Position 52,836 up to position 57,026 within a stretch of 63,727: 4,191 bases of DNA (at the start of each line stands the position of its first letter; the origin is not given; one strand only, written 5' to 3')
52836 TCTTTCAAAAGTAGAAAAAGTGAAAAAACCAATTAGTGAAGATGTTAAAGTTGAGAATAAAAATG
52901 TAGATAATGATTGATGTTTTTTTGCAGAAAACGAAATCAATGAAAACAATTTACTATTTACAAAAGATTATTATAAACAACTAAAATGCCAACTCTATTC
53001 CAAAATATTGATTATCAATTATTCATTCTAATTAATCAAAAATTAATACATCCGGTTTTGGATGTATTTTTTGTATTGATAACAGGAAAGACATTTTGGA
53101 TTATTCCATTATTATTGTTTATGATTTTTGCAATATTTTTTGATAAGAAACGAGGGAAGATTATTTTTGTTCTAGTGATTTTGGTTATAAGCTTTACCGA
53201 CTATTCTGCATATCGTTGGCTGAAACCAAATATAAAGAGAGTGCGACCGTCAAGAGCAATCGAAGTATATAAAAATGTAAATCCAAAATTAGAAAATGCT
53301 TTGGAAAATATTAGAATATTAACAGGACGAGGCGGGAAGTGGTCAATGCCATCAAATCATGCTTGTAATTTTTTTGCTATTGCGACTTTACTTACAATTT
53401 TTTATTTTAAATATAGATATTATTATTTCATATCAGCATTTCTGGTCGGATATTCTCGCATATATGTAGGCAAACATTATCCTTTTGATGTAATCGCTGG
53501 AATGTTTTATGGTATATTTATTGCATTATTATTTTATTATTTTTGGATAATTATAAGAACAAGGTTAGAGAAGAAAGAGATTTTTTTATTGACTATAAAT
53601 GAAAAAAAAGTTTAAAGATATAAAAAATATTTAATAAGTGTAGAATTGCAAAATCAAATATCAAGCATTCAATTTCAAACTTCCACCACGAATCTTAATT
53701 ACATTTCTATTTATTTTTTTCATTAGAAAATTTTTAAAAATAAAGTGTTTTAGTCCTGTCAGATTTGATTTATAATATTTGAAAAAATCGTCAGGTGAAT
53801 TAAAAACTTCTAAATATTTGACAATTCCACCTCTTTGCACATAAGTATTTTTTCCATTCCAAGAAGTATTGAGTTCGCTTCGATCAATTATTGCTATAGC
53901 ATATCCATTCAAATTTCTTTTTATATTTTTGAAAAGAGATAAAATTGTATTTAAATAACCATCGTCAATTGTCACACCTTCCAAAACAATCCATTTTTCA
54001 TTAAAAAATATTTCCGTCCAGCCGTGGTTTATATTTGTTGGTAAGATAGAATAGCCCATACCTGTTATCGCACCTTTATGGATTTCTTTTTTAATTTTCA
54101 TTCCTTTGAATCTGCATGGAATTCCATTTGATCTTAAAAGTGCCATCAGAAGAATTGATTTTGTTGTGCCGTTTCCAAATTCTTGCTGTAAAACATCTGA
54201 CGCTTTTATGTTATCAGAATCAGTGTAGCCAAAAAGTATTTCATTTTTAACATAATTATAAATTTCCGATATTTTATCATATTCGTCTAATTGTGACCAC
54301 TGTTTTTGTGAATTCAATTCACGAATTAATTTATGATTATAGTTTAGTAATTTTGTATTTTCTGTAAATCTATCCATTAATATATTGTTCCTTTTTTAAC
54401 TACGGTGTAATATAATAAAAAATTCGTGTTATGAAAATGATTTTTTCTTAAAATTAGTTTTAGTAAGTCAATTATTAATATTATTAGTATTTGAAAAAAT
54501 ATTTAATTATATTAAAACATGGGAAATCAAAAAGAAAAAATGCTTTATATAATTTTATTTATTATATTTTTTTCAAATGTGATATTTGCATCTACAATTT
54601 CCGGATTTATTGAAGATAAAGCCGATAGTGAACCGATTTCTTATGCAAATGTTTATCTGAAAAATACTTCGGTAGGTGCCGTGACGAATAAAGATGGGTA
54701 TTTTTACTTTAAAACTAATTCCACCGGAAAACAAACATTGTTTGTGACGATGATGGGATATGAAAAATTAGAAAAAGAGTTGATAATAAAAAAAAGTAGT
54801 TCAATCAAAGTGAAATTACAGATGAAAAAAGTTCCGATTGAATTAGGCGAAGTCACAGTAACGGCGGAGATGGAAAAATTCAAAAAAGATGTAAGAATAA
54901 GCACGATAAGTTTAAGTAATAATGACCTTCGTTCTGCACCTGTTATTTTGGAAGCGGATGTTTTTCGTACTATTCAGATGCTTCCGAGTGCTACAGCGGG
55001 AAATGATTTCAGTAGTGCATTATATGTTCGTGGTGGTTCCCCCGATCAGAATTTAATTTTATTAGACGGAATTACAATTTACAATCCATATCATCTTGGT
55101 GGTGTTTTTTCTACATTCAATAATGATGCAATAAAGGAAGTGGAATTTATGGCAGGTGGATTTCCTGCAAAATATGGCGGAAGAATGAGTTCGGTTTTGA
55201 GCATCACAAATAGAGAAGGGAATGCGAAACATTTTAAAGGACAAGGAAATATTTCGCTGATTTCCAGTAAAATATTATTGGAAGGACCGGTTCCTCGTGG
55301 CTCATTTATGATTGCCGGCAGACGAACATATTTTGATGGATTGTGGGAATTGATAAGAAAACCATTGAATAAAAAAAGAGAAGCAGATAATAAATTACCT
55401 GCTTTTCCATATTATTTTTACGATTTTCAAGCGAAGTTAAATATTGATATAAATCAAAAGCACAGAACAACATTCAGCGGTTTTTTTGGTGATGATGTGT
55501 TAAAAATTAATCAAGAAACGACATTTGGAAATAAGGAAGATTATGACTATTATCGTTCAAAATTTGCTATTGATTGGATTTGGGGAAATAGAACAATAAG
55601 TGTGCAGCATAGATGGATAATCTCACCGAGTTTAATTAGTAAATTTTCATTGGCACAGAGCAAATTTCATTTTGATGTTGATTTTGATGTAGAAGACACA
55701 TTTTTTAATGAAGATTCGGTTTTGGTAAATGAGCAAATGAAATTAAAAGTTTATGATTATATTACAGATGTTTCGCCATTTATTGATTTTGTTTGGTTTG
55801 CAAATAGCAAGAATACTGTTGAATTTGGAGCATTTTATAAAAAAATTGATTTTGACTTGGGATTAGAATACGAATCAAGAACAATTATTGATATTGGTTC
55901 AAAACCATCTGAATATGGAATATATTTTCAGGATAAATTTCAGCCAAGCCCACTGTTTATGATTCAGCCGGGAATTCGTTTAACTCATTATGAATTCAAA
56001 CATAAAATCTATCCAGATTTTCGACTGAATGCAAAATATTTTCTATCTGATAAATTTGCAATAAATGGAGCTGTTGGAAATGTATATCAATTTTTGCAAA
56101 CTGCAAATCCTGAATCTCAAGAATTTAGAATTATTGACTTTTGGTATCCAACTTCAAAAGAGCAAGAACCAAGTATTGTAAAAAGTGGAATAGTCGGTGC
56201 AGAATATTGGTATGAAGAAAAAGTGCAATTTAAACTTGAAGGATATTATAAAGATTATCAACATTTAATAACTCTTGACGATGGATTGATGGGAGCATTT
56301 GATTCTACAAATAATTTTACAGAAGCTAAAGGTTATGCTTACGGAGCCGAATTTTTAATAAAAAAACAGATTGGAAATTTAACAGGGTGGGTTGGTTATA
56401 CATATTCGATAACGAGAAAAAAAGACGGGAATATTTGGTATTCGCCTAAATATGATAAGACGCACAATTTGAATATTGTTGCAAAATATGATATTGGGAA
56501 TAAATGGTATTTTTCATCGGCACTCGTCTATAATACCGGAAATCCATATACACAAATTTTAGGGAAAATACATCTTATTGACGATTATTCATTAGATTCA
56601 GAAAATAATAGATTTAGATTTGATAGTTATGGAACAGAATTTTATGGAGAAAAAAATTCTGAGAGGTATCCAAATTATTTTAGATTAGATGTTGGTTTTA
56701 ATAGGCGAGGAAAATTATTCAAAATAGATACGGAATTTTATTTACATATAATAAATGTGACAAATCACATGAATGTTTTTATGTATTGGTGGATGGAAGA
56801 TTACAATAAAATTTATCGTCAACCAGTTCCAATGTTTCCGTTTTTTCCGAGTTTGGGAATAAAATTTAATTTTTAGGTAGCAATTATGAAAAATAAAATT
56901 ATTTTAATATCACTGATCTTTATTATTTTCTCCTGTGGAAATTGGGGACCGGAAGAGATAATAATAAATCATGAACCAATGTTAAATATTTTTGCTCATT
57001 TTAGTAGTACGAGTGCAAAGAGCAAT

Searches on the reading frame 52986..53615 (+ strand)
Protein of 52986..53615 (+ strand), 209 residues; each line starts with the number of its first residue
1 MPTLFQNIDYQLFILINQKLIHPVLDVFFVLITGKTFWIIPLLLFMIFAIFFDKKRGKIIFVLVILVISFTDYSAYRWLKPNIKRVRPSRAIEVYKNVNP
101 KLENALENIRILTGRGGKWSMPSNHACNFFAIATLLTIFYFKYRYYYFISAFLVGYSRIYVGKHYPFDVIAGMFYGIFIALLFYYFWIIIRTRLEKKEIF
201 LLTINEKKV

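Call 55: search_protein_families(library=pfam, proteins=[window:52986-53615:+], max_evalue=1e-8)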
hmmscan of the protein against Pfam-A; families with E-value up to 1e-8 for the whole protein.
window:52986-53615:+ (209 aa): 2 families
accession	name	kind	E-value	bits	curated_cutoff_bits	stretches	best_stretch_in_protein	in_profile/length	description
PF01569.27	PAP2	-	2.2e-22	79.7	27.2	1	63-186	3-124/130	PAP2 superfamily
PF14378.12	PAP2_3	-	2.8e-09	37.5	27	1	22-181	25-189/190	PAP2 superfamily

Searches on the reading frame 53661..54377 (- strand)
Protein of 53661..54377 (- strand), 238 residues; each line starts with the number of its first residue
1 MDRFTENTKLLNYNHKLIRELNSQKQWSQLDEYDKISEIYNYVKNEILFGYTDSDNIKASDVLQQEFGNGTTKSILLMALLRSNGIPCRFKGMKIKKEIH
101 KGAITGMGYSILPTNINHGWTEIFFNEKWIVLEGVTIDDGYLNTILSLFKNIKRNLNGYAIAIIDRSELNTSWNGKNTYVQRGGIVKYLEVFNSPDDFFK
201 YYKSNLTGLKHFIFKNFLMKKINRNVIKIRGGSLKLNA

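Call 55: search_protein_families(library=pfam, proteins=[window:53661-54377:-], max_evalue=1e-8)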
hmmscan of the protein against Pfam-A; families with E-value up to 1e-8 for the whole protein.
window:53661-54377:- (238 aa): 1 family
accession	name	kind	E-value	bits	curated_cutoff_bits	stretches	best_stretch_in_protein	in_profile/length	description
PF01841.26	Transglut_core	-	1.1e-13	51.9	23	1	28-133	10-107/108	Transglutaminase-like superfamily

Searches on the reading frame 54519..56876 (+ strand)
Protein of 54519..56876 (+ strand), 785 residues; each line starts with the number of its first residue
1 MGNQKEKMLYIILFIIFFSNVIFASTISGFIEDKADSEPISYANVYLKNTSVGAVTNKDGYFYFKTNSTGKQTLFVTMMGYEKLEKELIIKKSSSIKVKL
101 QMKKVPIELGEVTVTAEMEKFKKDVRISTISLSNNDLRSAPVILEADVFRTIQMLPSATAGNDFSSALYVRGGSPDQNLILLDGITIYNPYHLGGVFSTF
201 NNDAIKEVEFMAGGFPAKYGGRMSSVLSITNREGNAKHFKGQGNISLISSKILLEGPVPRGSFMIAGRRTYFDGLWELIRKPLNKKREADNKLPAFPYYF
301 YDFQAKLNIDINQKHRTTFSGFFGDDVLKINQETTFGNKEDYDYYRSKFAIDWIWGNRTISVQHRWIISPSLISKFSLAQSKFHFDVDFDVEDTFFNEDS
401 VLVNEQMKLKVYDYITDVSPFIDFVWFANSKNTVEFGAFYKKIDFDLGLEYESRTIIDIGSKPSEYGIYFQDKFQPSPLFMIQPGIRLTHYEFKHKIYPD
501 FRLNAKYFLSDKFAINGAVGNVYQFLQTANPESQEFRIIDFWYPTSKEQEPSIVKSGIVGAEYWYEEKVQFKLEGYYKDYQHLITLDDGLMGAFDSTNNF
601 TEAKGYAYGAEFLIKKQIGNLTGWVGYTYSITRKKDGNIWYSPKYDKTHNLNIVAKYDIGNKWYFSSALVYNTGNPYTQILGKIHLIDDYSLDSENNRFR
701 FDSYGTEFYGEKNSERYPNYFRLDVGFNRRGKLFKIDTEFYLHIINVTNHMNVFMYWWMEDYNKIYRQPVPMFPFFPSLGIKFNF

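Call 55: search_protein_families(library=pfam, proteins=[window:54519-56876:+], max_evalue=1e-8)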
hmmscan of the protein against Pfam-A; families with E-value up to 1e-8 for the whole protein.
window:54519-56876:+ (785 aa): 4 families
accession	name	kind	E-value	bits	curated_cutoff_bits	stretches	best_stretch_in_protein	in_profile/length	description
PF13715.12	CarbopepD_reg_2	-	9.6e-21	74.1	32.2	1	27-114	1-88/88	CarboxypepD_reg-like domain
PF13620.12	CarboxypepD_reg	-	2.8e-11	44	32.3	1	26-99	1-78/82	Carboxypeptidase regulatory-like domain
PF07715.20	Plug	-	4.3e-10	40.5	23.9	1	123-222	3-102/107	TonB-dependent Receptor Plug Domain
PF00593.30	TonB_dep_Rec_b-barrel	-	3.9e-09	37.3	27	1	316-727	18-419/436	TonB dependent receptor-like, beta-barrel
